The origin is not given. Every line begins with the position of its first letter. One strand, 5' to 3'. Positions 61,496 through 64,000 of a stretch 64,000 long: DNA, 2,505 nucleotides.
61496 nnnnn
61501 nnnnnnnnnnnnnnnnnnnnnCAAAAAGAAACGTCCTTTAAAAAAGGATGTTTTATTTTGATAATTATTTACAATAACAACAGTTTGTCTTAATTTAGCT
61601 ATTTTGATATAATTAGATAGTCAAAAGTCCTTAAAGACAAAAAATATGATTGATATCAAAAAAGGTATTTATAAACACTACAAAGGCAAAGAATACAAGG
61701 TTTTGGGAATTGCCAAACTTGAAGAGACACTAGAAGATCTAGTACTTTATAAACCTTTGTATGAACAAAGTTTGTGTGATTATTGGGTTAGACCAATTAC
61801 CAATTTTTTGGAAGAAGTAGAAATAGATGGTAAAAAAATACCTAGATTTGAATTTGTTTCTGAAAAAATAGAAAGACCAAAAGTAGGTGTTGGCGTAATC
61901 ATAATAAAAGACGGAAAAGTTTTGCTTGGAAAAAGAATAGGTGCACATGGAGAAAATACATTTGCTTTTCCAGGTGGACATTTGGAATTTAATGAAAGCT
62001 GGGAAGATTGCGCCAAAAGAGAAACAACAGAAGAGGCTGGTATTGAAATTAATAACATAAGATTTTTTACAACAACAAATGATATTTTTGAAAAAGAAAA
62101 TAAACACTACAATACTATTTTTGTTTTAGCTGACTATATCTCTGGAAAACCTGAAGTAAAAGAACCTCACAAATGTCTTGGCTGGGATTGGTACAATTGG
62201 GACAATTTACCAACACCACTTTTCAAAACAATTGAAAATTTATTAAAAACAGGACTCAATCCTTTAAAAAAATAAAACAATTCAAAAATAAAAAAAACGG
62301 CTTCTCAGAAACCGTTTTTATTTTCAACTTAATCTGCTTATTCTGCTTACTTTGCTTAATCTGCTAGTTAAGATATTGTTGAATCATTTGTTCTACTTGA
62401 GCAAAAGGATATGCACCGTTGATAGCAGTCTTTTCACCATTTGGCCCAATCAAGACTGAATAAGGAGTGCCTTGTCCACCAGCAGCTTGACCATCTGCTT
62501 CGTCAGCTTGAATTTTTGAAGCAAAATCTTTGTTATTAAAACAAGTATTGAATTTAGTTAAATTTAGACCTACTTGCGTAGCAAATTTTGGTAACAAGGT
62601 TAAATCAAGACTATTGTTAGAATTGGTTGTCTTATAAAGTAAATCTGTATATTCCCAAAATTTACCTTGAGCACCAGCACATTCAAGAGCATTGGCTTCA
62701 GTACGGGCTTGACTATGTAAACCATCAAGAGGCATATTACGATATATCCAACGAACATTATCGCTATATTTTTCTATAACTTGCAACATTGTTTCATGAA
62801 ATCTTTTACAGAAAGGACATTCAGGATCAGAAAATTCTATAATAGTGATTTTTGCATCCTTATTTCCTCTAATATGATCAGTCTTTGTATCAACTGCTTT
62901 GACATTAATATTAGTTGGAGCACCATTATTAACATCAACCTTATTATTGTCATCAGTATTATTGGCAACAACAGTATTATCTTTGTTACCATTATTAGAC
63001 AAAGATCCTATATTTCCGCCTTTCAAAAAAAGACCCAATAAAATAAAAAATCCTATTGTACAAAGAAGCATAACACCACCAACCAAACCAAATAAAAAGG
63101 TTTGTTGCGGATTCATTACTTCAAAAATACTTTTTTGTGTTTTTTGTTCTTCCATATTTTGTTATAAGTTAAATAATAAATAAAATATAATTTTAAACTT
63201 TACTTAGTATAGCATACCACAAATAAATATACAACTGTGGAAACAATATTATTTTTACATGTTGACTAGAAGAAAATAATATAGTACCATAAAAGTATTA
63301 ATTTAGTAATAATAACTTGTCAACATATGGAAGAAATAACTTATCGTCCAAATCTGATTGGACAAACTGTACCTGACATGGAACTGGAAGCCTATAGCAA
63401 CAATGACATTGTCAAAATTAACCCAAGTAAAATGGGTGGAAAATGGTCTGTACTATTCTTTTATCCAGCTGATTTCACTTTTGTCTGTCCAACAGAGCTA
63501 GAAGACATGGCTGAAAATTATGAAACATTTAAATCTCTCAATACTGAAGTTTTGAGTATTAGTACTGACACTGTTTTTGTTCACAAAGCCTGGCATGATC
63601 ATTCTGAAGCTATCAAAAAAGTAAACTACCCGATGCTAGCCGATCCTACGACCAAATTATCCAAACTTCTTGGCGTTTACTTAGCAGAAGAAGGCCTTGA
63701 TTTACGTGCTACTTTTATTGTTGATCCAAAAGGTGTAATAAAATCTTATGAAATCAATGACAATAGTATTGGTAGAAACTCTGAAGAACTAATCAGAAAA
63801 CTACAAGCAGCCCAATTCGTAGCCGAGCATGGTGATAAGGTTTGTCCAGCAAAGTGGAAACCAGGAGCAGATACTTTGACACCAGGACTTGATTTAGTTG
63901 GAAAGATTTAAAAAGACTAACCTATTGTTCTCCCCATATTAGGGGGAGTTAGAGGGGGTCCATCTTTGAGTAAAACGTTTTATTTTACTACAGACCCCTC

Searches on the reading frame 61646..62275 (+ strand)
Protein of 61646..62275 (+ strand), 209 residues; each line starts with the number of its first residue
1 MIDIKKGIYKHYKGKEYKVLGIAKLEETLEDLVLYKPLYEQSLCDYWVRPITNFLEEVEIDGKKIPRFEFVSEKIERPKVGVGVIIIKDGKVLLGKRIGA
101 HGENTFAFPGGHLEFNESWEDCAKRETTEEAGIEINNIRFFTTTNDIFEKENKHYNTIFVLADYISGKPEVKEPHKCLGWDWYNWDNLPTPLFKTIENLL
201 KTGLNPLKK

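Call 11: search_protein_families(library=pfam, proteins=[window:61646-62275:+])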
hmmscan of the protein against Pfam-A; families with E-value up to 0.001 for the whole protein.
window:61646-62275:+ (209 aa): 2 families
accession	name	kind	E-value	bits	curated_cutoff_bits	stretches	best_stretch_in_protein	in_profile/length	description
PF07866.17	DUF1653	-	5.6e-23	81.5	23.5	1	7-69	1-61/62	Protein of unknown function (DUF1653)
PF00293.34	NUDIX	-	2.6e-19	70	21.1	1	79-194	3-125/134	NUDIX domain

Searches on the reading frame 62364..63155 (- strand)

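Call 11: search_protein_families(library=pfam, proteins=[window:62364-63155:-])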
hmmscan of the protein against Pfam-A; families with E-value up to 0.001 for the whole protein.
window:62364-63155:- (263 aa): 3 families
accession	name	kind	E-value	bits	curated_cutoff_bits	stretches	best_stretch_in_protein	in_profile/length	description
PF13462.12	Thioredoxin_4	-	9.1e-25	88.2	23.2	1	90-236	2-145/165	Thioredoxin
PF01323.26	DSBA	-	7.1e-12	45.9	25.6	1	104-259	1-191/191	DSBA-like thioredoxin domain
PF13098.12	Thioredoxin_2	-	4.2e-10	40.3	27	1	99-257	3-103/104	Thioredoxin-like domain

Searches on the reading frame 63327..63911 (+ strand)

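Call 11: search_protein_families(library=pfam, proteins=[window:63327-63911:+])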
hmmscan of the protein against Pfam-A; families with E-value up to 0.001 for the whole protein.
window:63327-63911:+ (194 aa): 4 families
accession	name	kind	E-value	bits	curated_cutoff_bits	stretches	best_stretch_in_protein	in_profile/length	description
PF00578.27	AhpC-TSA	-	2.7e-37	127.9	26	1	11-139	1-122/124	AhpC/TSA family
PF08534.16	Redoxin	-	4.6e-16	59.4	26.6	1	12-147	3-137/148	Redoxin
PF10417.14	1-cysPrx_C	-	5.4e-07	29.9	21.1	1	161-185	1-25/41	C-terminal domain of 1-Cys peroxiredoxin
PF02630.20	SCO1-SenC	-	0.00066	20.1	22.8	0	30-75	13-58/134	SCO1/SenC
